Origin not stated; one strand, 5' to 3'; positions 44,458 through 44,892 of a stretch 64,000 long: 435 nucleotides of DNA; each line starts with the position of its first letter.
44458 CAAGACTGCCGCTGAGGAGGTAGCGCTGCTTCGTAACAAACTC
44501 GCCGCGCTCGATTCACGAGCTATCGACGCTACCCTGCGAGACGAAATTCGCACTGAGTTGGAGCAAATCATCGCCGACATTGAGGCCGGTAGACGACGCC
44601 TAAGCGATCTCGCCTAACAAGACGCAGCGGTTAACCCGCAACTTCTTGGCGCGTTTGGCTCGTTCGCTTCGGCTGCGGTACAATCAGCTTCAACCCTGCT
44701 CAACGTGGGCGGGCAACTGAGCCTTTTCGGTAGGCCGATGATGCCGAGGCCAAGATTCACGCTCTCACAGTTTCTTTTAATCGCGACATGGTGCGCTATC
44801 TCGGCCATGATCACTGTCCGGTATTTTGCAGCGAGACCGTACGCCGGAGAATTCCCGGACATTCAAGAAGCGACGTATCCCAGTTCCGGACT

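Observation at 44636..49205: The same repeat carries a conserved promoter-like core and RBS, and also precedes tRNA-Leu: a portable expression module?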

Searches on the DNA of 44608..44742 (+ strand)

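Call 44: build_rna_model(alignment_id=A3, structure=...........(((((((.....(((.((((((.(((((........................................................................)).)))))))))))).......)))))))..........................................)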
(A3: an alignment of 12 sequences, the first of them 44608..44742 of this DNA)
Model R1 built from alignment A3 (12 sequences, 182 columns); structure: as given.
model positions 137; base pairs 21; branch points 0; effective number of sequences 4.12; information 0.59 bits per position. Calibrated on 0.2 Mb of random sequence (short: E-values are rough).
structure used (alignment columns):
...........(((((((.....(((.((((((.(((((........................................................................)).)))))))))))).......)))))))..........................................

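Call 45: search_with_rna_model(model_id=R1, sources=[window, L001, L002, L003, L005, L006, L007, L008, L014, L042], max_evalue=10, make_alignment=true)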
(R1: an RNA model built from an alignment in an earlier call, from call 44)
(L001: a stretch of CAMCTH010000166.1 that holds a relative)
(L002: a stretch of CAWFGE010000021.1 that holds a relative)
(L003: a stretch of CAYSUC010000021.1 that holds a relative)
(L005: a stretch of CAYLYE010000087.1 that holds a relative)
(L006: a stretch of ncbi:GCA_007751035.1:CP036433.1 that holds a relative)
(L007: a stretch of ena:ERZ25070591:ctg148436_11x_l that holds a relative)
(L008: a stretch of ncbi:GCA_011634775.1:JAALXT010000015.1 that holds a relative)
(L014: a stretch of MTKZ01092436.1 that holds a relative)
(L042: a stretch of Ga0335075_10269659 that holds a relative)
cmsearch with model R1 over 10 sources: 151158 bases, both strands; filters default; matches with E-value up to 10: 14.
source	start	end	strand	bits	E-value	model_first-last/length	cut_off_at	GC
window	44609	44741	+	131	3.3e-33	1-137/137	no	0.59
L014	462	597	-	129.9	6.7e-33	1-137/137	no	0.57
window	45280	45410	+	129.1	1.1e-32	1-137/137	no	0.55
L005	6512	6649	+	127.4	3.2e-32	1-137/137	no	0.58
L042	1766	1901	+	124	2.6e-31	1-137/137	no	0.57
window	45855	45987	+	114.4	1.1e-28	1-137/137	no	0.54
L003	3828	3965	+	110.3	1.5e-27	1-137/137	no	0.62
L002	5166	5303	+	105.1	3.7e-26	1-137/137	no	0.57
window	44163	44295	+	104.3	6.4e-26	1-137/137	no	0.52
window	42639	42770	+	96.3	9.5e-24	1-137/137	no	0.49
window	49028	49157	+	94.5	2.9e-23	1-137/137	no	0.56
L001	1635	1779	+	78.3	7.7e-19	1-137/137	no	0.56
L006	13203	13342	+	41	1e-08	1-137/137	no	0.62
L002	7870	7990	+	36.8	1.5e-07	1-137/137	no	0.61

Alignment A4: 14 matches aligned to the model, 181 columns, each read 5' to 3' on its own strand. Consensus structure (alignment columns), stored with it:
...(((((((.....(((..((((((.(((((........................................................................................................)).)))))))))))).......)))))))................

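Call 65: search_with_rna_model(model_id=R1, sources=[L065], max_evalue=10)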
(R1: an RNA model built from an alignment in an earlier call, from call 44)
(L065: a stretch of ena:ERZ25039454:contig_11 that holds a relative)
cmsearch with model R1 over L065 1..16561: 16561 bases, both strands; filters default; matches with E-value up to 10: 0.
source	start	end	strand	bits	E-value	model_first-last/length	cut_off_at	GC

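Call 81: search_with_rna_model(model_id=R1, sources=[L066], max_evalue=10, filters=off)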
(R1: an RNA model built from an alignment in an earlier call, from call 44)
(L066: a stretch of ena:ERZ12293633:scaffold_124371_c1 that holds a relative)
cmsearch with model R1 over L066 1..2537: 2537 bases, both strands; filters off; matches with E-value up to 10: 14.
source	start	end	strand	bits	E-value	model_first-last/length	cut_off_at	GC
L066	1555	1684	+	91.6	3e-24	1-137/137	no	0.55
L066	2446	2519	+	7.1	0.31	1-137/137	no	0.61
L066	984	1035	+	5.7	0.75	1-137/137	no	0.65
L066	666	771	+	3.7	2.5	1-137/137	no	0.64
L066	163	231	+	3.6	2.7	1-137/137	no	0.64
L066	2347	2404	-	3.6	2.8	1-137/137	no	0.59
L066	429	511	+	3.6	2.8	1-137/137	no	0.63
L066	1897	1952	-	3.5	2.8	1-137/137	no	0.62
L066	1422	1463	+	3.4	3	1-137/137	no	0.62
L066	2052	2127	+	3.4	3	1-137/137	no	0.5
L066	173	247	-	3.3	3.3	1-137/137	no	0.61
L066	348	372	-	3.2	3.4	1-137/137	no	0.56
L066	2161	2210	-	2.8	4.5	1-137/137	no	0.48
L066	1883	1960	+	1.8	8.6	1-137/137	no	0.6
